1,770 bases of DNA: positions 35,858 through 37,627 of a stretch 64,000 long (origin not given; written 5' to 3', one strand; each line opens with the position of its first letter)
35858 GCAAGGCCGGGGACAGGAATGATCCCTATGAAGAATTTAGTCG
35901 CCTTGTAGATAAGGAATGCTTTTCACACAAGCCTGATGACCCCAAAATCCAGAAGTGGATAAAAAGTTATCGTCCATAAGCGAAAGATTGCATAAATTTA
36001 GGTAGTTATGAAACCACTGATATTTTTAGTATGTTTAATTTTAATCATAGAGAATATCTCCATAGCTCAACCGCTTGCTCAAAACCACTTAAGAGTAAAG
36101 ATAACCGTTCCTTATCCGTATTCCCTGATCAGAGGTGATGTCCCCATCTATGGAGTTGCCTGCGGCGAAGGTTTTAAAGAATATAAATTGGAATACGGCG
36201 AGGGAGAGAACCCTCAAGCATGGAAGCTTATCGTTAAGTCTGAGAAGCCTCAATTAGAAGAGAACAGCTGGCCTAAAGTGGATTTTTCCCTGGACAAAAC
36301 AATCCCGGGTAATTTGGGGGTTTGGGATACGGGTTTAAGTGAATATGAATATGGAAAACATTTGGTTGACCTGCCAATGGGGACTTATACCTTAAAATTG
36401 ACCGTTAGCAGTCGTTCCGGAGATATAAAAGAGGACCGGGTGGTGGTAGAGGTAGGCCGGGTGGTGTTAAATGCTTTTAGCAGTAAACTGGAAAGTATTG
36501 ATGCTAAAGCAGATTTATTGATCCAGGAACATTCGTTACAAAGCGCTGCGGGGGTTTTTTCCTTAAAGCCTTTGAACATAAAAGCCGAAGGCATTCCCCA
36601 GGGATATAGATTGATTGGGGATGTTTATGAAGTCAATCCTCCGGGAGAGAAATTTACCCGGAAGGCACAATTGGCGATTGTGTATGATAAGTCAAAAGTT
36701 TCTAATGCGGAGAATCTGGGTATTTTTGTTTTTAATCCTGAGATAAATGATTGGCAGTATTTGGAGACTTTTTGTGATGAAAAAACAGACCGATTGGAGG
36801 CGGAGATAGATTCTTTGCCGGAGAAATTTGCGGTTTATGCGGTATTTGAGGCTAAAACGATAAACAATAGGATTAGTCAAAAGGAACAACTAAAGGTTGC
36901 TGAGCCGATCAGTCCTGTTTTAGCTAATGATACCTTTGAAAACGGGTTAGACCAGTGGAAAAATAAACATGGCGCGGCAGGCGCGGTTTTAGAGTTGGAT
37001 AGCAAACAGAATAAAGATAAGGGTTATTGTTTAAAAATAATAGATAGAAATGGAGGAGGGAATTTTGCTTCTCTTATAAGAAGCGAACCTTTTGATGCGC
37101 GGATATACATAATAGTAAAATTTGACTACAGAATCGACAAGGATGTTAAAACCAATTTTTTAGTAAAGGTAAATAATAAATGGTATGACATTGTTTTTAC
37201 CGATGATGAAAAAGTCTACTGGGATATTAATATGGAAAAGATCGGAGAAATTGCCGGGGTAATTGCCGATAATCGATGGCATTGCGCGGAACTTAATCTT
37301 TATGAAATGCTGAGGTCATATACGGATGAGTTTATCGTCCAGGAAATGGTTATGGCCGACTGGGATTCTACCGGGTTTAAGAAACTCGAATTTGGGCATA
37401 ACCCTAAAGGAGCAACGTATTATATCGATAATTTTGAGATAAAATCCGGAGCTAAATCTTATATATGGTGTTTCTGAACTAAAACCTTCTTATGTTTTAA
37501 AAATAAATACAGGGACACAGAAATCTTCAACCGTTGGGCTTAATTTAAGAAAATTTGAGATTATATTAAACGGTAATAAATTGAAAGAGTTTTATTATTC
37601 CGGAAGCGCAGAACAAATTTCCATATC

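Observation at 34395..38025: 3.6-kb islet with a toxin-antitoxin inserted exactly at an overlapping comEA/comEC junction, flanked by 23-bp direct repeats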

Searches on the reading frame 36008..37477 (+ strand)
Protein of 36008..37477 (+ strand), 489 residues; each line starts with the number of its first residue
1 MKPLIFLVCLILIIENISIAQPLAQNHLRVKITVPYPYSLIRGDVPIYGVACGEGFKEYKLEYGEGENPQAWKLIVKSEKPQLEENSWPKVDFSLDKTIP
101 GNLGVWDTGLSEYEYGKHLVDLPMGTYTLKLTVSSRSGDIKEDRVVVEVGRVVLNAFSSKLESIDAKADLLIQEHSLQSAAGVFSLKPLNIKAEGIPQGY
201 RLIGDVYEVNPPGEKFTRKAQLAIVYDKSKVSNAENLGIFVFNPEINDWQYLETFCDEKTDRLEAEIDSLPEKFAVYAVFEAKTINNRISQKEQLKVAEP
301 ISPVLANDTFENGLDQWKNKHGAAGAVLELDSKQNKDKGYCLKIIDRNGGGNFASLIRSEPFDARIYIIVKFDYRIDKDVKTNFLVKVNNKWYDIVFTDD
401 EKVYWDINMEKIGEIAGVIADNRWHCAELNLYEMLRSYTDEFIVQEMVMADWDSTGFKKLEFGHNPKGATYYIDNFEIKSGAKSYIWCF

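Call 6: search_protein_families(library=pfam, proteins=[window:36008-37477:+], max_evalue=0.01)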
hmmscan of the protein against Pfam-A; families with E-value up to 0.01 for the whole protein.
window:36008-37477:+ (489 aa): 1 family
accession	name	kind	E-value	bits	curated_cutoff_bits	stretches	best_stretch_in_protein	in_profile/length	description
PF11694.13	DUF3290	-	0.0065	16.9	31.3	0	379-404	105-130/144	Protein of unknown function (DUF3290)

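Call 7: search_protein_families(library=ncbifam, proteins=[window:36008-37477:+], max_evalue=0.01)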
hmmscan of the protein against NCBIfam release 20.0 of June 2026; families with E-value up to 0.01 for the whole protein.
window:36008-37477:+ (489 aa): 0 families

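Call 27: find_homologous_proteins(query=window:36008-37477:+, max_evalue=0.001)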
Query window:36008-37477:+ (489 aa): 38 proteins with E <= 0.001 among 8000 candidates.
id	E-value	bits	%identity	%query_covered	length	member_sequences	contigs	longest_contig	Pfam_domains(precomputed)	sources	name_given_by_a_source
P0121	0.0e+0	1124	100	100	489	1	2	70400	-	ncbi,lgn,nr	ncbi:MAG: hypothetical protein KKH34_02460 [Candidatus Omnitrophica bacterium]|nr:hypothetical prote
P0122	1.8e-184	632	59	94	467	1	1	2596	-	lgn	-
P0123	2.4e-175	602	59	93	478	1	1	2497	-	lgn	-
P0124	1.5e-174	599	55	99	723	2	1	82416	-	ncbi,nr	ncbi:MAG: hypothetical protein PHH44_01810 [bacterium]|nr:hypothetical protein [bacterium]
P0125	3.9e-167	575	53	99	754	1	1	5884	-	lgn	-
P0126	4.1e-163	562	53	99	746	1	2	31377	-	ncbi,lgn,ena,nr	ncbi:MAG: hypothetical protein K8S27_16370 [Candidatus Omnitrophica bacterium]|nr:hypothetical prote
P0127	1.5e-155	537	52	94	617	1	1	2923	-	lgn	-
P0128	1.3e-153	530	52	94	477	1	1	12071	-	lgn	-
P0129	1.9e-153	530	51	93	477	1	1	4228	-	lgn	-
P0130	1.4e-151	524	50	98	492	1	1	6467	-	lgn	-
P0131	3.3e-148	513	49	98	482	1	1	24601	-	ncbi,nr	ncbi:MAG: hypothetical protein PHV60_01100 [bacterium]|nr:hypothetical protein [bacterium]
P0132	3.1e-147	509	51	93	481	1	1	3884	-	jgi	jgi:hypothetical protein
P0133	5.6e-146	505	50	98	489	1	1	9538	-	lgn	-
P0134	6.5e-146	505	48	98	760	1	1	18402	-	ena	-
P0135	2.1e-145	503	51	93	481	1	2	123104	-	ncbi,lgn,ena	-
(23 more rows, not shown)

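Call 28: find_encoding_contigs(protein=P0121, flank=6000, max_places=5)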
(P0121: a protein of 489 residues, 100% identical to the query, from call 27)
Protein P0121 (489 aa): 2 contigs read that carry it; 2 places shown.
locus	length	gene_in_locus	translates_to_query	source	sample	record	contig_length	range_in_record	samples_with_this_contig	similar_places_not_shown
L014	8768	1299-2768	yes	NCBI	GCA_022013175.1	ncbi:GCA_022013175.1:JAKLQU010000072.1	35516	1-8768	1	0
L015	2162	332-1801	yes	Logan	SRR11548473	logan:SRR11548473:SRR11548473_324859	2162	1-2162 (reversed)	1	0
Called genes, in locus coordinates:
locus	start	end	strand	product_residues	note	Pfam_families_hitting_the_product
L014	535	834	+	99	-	-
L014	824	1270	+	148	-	PF11663:Toxin_YhaV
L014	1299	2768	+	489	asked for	-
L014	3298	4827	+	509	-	PF13567:DUF4131, PF03772:Competence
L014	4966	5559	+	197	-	PF00702:Hydrolase, PF08645:PNK3P, PF13419:HAD_2, PF13242:Hydrolase_like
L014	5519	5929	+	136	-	PF09383:NIL, PF13187:Fer4_9, PF00037:Fer4, PF12837:Fer4_6, PF13237:Fer4_10, PF14697:Fer4_21, PF12838:Fer4_7, PF00037:Fer4, +10 more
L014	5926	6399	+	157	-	PF13673:Acetyltransf_10, PF00583:Acetyltransf_1, PF13508:Acetyltransf_7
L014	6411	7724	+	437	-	PF00330:Aconitase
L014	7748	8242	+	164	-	PF00694:Aconitase_C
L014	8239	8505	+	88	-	PF20660:DUF6812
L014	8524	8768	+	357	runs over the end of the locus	PF00180:Iso_dh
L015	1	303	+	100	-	?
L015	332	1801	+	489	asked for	-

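Call 29: find_encoding_contigs(protein=P0124, flank=7000, max_places=2)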
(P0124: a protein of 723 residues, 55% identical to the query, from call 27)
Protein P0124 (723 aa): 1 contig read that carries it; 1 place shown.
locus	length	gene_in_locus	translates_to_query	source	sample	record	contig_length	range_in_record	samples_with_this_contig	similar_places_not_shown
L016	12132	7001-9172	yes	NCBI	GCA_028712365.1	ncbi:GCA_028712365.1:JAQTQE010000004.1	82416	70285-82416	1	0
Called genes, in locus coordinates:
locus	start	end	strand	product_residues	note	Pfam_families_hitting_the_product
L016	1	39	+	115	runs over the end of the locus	-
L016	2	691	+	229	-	-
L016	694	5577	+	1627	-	PF00882:Zn_dep_PLPC (weak), PF07705:CARDB (faint), PF00041:fn3 (weak), PF00801:PKD (weak), PF13088:BNR_2 (faint)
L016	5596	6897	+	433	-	PF13174:TPR_6 (faint)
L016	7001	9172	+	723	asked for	-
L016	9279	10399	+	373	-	PF01527:HTH_Tnp_1, PF13551:HTH_29 (faint), PF13276:HTH_21, PF00665:rve, PF13683:rve_3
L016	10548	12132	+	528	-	?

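Call 30: find_encoding_contigs(protein=P0135, flank=7000, max_places=2)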
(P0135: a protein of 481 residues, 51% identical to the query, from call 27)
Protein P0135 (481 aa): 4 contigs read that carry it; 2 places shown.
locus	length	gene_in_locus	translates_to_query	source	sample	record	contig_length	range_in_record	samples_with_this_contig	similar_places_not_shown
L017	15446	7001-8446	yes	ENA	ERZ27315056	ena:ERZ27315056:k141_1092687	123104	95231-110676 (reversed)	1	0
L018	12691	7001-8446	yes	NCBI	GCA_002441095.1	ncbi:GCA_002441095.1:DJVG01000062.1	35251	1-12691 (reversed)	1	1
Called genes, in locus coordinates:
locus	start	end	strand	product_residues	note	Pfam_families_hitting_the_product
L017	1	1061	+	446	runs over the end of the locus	PF00009:GTP_EFTU, PF01926:MMR_HSR1, PF02421:FeoB_N, PF04548:AIG1 (weak), PF02421:FeoB_N, PF01926:MMR_HSR1, PF00009:GTP_EFTU, PF14714:KH_dom-like, +4 more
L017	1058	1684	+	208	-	PF02660:G3P_acyltransf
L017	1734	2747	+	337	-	PF01210:NAD_Gly3P_dh_N, PF02558:ApbA (weak), PF03807:F420_oxidored (weak), PF07479:NAD_Gly3P_dh_C, PF20618:GPD_NAD_C_bact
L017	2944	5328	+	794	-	PF07719:TPR_2 (faint), PF13174:TPR_6 (faint), PF13181:TPR_8 (faint), PF13424:TPR_12 (faint)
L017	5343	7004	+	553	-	PF13506:Glyco_transf_21, PF00535:Glycos_transf_2, PF13641:Glyco_tranf_2_3, PF13632:Glyco_trans_2_3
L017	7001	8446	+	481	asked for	-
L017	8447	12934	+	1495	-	PF03534:SpvB, PF01839:FG-GAP (faint), PF13517:FG-GAP_3 (weak), PF12256:TcdB_toxin_midN, PF13517:FG-GAP_3 (weak), PF05593:RHS_repeat, PF25023:TEN_YD-shell (weak), PF05593:RHS_repeat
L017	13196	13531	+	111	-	PF00376:MerR, PF13411:MerR_1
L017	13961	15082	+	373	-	PF02350:Epimerase_2 (faint), PF06925:MGDG_synth, PF13439:Glyco_transf_4 (faint), PF04101:Glyco_tran_28_C, PF00534:Glycos_transf_1 (weak)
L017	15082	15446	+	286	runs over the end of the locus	PF03279:Lip_A_acyltrans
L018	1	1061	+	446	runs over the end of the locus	PF00009:GTP_EFTU, PF01926:MMR_HSR1, PF02421:FeoB_N, PF04548:AIG1 (weak), PF02421:FeoB_N, PF01926:MMR_HSR1, PF00009:GTP_EFTU, PF14714:KH_dom-like, +4 more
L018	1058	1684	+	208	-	PF02660:G3P_acyltransf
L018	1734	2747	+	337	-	PF01210:NAD_Gly3P_dh_N, PF02558:ApbA (weak), PF03807:F420_oxidored (weak), PF07479:NAD_Gly3P_dh_C, PF20618:GPD_NAD_C_bact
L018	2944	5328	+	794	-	PF07719:TPR_2 (faint), PF13174:TPR_6 (faint), PF13181:TPR_8 (faint), PF13424:TPR_12 (faint)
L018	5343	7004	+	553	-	PF13506:Glyco_transf_21, PF00535:Glycos_transf_2, PF13641:Glyco_tranf_2_3, PF13632:Glyco_trans_2_3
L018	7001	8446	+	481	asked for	-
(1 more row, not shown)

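Call 35: search_protein_families(library=phrogs, proteins=[window:36008-37477:+], max_evalue=0.01)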
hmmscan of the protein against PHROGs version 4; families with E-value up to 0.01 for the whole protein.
window:36008-37477:+ (489 aa): 0 families

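Call 36: search_protein_families(library=padloc, proteins=[window:36008-37477:+], max_evalue=0.01)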
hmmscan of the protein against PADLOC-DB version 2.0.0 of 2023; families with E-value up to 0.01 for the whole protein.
window:36008-37477:+ (489 aa): 0 families

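Call 71: search_solved_structures(query=window:36008-37477:+, max_evalue=0.1)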
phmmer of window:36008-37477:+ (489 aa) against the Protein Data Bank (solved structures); distinct sequences matched with E-value up to 0.1: 0.
